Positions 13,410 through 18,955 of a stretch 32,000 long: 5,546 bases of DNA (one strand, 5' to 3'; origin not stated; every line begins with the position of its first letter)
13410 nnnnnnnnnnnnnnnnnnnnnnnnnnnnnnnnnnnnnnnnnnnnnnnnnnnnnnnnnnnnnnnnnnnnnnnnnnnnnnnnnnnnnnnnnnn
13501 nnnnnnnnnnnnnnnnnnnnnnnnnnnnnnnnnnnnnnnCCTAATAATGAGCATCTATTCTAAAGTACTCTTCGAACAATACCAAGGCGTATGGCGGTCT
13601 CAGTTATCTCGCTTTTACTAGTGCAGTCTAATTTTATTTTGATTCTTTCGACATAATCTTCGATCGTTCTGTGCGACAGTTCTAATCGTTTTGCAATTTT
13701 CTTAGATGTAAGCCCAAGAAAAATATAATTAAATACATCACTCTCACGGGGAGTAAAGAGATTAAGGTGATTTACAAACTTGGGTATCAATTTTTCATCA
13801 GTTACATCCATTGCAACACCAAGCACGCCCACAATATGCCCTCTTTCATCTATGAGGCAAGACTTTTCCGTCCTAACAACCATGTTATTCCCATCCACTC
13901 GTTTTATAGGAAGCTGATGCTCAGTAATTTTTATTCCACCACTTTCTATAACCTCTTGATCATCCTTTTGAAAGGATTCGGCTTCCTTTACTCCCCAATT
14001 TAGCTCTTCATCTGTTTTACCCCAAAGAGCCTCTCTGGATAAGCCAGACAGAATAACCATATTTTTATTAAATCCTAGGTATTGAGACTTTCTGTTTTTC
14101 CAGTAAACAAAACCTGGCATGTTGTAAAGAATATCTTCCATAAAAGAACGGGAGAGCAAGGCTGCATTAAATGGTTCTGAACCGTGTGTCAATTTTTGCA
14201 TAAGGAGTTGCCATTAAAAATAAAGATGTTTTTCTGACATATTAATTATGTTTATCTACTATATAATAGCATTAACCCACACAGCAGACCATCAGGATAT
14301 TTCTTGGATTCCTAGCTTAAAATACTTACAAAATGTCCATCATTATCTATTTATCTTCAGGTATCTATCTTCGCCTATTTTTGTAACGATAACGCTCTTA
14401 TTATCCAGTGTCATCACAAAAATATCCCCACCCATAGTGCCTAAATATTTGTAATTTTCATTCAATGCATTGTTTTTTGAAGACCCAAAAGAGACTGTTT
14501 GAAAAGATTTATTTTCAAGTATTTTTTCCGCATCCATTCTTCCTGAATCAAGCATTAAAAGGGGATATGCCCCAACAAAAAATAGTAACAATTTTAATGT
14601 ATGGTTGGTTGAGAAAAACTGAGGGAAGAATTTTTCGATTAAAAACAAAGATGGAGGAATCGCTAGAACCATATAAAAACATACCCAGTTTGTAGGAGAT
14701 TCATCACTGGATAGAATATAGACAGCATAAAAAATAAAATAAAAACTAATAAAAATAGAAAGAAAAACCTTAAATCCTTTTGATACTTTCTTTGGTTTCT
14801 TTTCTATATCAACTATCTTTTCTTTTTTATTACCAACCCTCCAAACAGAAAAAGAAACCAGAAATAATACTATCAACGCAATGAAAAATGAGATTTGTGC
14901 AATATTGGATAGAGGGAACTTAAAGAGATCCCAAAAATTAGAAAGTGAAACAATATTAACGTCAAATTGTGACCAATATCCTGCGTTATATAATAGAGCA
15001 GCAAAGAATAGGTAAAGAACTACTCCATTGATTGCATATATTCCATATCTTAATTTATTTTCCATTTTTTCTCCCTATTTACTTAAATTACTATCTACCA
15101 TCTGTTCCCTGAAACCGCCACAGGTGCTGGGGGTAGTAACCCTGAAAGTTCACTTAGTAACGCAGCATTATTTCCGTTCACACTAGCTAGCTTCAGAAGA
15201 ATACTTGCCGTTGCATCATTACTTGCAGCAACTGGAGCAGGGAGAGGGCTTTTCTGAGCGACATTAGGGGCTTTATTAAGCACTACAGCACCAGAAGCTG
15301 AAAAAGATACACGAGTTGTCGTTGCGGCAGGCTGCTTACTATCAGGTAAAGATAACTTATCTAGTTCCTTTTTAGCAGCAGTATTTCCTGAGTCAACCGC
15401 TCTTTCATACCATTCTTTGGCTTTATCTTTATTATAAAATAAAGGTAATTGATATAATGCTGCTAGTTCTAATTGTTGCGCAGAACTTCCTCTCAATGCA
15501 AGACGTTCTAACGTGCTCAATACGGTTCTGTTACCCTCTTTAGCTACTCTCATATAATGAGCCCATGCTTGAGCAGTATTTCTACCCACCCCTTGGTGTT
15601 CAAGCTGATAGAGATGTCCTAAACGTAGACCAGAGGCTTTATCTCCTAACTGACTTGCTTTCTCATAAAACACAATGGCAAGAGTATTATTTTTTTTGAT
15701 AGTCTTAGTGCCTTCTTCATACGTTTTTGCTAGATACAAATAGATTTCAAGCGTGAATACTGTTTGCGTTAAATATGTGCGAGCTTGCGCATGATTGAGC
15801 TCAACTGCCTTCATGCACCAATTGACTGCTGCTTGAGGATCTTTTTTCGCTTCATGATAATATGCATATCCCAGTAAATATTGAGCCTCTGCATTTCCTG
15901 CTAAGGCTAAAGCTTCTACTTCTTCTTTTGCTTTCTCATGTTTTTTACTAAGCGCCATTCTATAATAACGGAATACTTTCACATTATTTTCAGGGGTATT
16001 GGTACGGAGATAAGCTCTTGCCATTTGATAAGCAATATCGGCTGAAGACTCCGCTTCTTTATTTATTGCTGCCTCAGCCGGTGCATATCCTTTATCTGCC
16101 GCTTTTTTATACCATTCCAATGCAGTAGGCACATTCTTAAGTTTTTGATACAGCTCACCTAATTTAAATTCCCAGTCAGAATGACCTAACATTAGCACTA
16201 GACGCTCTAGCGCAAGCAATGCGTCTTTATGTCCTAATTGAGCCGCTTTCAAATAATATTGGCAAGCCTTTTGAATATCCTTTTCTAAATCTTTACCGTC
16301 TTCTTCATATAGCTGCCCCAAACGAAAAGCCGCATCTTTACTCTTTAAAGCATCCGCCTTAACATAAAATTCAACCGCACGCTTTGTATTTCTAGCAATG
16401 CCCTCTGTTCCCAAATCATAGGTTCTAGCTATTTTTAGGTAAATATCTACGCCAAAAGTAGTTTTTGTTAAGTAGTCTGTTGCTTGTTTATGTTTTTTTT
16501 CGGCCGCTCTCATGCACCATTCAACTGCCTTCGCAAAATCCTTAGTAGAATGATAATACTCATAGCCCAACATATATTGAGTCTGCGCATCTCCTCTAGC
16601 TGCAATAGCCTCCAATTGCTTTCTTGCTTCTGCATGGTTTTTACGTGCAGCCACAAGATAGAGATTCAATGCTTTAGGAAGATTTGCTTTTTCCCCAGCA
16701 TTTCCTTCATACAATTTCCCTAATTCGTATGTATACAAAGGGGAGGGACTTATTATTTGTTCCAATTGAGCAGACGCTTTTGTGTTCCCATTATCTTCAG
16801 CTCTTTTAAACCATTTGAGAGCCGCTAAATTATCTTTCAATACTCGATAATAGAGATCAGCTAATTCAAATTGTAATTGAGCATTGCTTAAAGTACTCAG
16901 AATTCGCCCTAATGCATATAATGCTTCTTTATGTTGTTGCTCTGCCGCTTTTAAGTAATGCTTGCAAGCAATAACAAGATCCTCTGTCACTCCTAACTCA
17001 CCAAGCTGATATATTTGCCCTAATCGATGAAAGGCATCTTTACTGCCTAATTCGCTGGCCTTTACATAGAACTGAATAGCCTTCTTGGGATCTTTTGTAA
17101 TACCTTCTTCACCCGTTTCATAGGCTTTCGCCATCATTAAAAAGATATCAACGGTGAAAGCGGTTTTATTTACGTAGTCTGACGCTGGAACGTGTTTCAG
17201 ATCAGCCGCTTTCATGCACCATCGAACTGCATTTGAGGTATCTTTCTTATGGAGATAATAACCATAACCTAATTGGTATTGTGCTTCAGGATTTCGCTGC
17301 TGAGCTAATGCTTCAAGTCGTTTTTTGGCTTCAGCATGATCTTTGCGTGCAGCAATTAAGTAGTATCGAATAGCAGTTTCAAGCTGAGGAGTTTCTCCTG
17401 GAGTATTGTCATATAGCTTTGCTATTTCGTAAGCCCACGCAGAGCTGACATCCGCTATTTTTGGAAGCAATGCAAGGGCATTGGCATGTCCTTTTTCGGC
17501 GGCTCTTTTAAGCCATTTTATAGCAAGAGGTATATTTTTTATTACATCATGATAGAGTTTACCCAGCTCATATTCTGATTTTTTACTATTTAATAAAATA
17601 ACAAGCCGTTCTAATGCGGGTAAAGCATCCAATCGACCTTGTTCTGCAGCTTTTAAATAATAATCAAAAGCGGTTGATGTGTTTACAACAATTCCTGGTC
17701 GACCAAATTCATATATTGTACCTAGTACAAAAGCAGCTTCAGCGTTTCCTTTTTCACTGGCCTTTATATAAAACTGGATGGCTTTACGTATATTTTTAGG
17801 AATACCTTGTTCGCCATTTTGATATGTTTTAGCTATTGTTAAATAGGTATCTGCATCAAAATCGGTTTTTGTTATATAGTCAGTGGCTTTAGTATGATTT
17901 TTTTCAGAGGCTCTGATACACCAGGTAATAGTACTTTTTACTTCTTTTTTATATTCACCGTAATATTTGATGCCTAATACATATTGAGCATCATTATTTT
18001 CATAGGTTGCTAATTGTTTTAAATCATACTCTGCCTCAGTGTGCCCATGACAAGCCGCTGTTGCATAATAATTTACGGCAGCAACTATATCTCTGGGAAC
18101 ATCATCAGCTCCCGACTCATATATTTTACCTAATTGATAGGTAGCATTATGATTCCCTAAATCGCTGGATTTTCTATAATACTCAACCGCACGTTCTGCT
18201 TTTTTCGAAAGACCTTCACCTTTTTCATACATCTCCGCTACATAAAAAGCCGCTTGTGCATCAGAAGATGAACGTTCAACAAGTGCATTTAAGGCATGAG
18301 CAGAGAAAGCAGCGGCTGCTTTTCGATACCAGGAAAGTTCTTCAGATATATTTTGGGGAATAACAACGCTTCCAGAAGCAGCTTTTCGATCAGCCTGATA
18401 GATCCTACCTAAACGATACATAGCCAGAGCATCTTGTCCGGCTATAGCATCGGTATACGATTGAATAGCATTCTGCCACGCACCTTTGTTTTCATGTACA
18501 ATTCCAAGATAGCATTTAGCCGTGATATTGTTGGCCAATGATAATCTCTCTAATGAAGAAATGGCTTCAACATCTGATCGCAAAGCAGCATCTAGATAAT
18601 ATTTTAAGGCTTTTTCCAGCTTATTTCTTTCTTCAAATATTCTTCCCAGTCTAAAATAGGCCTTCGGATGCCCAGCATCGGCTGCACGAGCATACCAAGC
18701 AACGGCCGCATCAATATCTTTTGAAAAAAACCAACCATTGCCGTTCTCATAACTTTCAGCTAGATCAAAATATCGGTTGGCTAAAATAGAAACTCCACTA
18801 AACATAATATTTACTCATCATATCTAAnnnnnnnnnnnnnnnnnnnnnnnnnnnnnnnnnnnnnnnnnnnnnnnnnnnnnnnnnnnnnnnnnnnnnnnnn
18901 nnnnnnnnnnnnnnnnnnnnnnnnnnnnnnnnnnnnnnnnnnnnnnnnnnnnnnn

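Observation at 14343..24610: Tightly packed five-gene unit: orphan, J-domain giant, small orphan, Sel1 giant, membrane protein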

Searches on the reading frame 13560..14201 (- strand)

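Call 4: search_protein_families(library=pfam, proteins=[window:13560-14201:-], max_evalue=0.01)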
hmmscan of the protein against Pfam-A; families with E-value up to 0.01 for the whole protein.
window:13560-14201:- (213 aa): 4 families
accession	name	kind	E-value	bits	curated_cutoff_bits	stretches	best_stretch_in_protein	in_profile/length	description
PF00196.25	GerE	-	8.7e-13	48.1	23.5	1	149-201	3-55/57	Bacterial regulatory proteins, luxR family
PF08448.16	PAS_4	-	1.4e-07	32.1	23.1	1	27-137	3-109/110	PAS fold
PF00989.32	PAS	-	1e-05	25.9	22.6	1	20-133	2-113/113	PAS fold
PF08281.18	Sigma70_r4_2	-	0.001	19.1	25.7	1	150-191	12-54/54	Sigma-70, region 4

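Call 5: search_protein_families(library=ncbifam, proteins=[window:13560-14201:-], max_evalue=0.01)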
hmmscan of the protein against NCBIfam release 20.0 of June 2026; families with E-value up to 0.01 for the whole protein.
window:13560-14201:- (213 aa): 23 families
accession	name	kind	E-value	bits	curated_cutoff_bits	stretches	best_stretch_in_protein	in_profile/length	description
NF008302.0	PRK11091.1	equivalog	1.9e-09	36.3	838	1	19-137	155-270/779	aerobic respiration two-component sensor histidine kinase ArcB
NF052445.1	RespRegMctR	equivalog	6.7e-08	32.2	300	1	144-208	140-204/205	two-component system response regulator MctR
TIGR03541.1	reg_near_HchA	equivalog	5.1e-07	29.4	215.6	1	140-207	163-230/232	PA1136 family autoinducer-binding transcriptional regulator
TIGR00229.1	sensory_box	domain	7e-07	29.4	22.9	1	22-137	8-120/126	PAS domain S-box protein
NF052366.1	photon_PedR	equivalog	2.3e-06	27.6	120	1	151-209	5-63/74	photosynthetic electron transport-dependent transcriptional regulator PedR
NF006900.1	PRK09390.1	equivalog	4.5e-06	26.3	255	1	140-205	134-199/203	response regulator FixJ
NF011896.0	PRK15369.1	equivalog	5.6e-06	26.1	242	1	144-209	145-210/211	two component system response regulator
NF007018.1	PRK09483.1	equivalog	1.4e-05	24.8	280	1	143-209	143-209/217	UvrY/SirA/GacA family response regulator transcription factor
NF007419.0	PRK09958.1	equivalog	5.4e-05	22.8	251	1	145-203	140-198/204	acid-sensing system DNA-binding response regulator EvgA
NF007935.0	PRK10651.1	equivalog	6.8e-05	22.1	250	1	146-199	153-206/216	two-component system response regulator NarL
TIGR02937.1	sigma70-ECF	superfamily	0.00016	21.4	42.9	1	130-191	99-161/165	sigma-70 family RNA polymerase sigma factor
NF041232.1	BagY_FevT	exception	0.00017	20.6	700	1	112-200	261-348/367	LuxR family transcriptional regulator BagY/FevT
NF040749.1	tetrathio_RR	equivalog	0.00019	21.2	290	1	144-200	129-185/191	tetrathionate respiration response regulator TtrR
NF047785.1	respo_reg_MadR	equivalog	0.00033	20.1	300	1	146-209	146-209/209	MadR family response regulator transcription factor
TIGR03020.2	EpsA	equivalog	0.00041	20.1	170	1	146-198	188-240/247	XrtB/PEP-CTERM-associated transcriptional regulator EpsA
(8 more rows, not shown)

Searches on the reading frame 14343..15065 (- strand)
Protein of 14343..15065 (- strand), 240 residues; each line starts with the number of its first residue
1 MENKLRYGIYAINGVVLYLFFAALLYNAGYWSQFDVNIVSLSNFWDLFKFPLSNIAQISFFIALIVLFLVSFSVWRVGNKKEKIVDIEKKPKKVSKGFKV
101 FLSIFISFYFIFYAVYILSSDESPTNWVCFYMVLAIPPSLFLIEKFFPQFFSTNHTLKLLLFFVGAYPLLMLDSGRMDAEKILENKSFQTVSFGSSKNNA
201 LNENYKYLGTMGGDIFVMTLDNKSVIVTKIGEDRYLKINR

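Call 4: search_protein_families(library=pfam, proteins=[window:14343-15065:-], max_evalue=0.01)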
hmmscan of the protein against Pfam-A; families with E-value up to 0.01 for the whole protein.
window:14343-15065:- (240 aa): 0 families

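Call 5: search_protein_families(library=ncbifam, proteins=[window:14343-15065:-], max_evalue=0.01)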
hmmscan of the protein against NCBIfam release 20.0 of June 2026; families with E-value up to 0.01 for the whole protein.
window:14343-15065:- (240 aa): 0 families

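Call 32: search_protein_families(library=pfam, proteins=[window:14343-15065:-], max_evalue=10)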
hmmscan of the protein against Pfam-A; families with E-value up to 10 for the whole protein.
window:14343-15065:- (240 aa): 5 families
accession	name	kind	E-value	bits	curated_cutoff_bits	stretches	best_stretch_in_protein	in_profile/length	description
PF07907.16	YibE_F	-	0.031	14.3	27.2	1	96-155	19-79/241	YibE/F-like protein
PF06305.16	LapA_dom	-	0.073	13.4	28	1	39-84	6-56/64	Lipopolysaccharide assembly protein A domain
PF06261.16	LktC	-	0.12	12.7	25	1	32-97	14-80/150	Actinobacillus actinomycetemcomitans leukotoxin activator LktC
PF19592.4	DUF6097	-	0.2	12.2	27.5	1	18-79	74-134/152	Family of unknown function (DUF6097)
PF12725.13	DUF3810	-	0.2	11.4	28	1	41-117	13-80/311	Protein of unknown function (DUF3810)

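Call 79: search_protein_families(library=padloc, proteins=[window:14343-15065:-], max_evalue=0.01)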
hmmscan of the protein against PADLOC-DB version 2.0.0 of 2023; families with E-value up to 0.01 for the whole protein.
window:14343-15065:- (240 aa): 0 families

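Call 91: search_protein_families(library=phrogs, proteins=[window:14343-15065:-], max_evalue=0.01)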
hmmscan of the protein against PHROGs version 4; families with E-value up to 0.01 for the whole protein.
window:14343-15065:- (240 aa): 0 families

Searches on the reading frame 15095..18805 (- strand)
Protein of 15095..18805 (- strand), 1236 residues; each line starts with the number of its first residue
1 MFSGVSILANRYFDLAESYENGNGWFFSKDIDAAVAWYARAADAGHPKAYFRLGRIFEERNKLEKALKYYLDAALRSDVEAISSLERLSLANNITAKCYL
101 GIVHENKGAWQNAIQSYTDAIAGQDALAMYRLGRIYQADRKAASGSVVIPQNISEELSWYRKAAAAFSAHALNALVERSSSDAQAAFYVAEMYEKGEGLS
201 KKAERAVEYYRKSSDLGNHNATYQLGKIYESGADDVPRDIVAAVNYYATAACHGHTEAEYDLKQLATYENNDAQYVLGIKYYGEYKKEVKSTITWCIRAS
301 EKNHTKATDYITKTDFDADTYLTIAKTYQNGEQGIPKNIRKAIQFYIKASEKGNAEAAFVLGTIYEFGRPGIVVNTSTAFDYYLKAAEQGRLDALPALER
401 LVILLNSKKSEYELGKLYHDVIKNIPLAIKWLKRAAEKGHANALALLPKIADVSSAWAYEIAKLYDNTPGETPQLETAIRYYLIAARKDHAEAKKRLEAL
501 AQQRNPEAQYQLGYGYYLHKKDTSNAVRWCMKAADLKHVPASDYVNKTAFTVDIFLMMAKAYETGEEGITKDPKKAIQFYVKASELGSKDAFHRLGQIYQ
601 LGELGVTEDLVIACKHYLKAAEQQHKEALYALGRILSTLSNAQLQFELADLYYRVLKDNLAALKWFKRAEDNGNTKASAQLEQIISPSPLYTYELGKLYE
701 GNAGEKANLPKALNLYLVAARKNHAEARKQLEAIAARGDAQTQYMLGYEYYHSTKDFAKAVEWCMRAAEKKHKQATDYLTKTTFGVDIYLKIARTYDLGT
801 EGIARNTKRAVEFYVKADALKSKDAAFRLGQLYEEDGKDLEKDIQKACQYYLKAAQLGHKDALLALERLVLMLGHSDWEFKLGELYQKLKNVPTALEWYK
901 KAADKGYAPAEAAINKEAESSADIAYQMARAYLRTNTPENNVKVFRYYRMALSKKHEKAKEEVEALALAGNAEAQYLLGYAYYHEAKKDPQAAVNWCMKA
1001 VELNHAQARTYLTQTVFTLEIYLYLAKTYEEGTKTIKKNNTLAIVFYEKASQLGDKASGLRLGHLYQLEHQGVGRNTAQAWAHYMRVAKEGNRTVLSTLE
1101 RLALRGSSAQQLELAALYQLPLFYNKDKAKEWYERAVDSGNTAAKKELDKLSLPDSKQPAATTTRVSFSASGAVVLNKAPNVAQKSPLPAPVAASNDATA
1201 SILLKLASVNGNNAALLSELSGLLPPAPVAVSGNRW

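Call 4: search_protein_families(library=pfam, proteins=[window:15095-18805:-], max_evalue=0.01)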
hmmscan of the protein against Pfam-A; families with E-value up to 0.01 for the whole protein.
window:15095-18805:- (1236 aa): 9 families
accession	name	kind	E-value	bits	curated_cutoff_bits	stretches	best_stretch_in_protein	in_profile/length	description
PF08238.18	Sel1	-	7.5e-91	295.8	30.7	11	824-859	2-36/36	Sel1 repeat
PF13432.12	TPR_16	-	6.2e-09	36.6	32.7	1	30-77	12-60/65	Tetratricopeptide repeat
PF23310.1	TPR_27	-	1.8e-08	34.5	27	0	579-639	18-74/110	Plant tetratrico peptide repeats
PF11494.13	Ta0938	-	9.4e-06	26.4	27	0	282-355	11-86/92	Ta0938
PF13181.12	TPR_8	-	7.3e-05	23.1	25.7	0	48-73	2-27/34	Tetratricopeptide repeat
PF08769.17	Spo0A_C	-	9.1e-05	22.8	25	0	319-356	40-77/104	Sporulation initiation factor Spo0A C terminal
PF13176.12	TPR_7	-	0.00026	21.3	27.9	0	49-73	1-26/36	Tetratricopeptide repeat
PF00515.34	TPR_1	-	0.00035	20.7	27.8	1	47-71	1-25/34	Tetratricopeptide repeat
PF07719.23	TPR_2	-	0.0054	17.2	27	0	47-73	1-27/34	Tetratricopeptide repeat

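Call 5: search_protein_families(library=ncbifam, proteins=[window:15095-18805:-], max_evalue=0.01)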
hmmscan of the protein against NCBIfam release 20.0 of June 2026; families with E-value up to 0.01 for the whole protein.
window:15095-18805:- (1236 aa): 3 families
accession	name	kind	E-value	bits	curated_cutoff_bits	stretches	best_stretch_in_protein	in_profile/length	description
NF033786.1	phenyl_MerG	equivalog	1.4e-38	133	350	6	151-259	83-185/217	phenylmercury resistance protein MerG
NF047621.1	FlgprotMotXVib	equivalog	7.1e-09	35.4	330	1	186-266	75-154/211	flagellar protein MotX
NF045484.1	TransRegExoR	equivalog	3.8e-06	26.3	450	0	546-636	115-207/267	exopolysaccharide production regulator ExoR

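Call 79: search_protein_families(library=padloc, proteins=[window:15095-18805:-], max_evalue=0.01)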
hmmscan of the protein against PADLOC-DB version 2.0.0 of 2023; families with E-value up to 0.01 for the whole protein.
window:15095-18805:- (1236 aa): 1 family
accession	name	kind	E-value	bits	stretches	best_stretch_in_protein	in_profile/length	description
PDLC00284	PtuA1|PtuA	-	0.00079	16.4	0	204-265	6-65/545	AAA ATPase domain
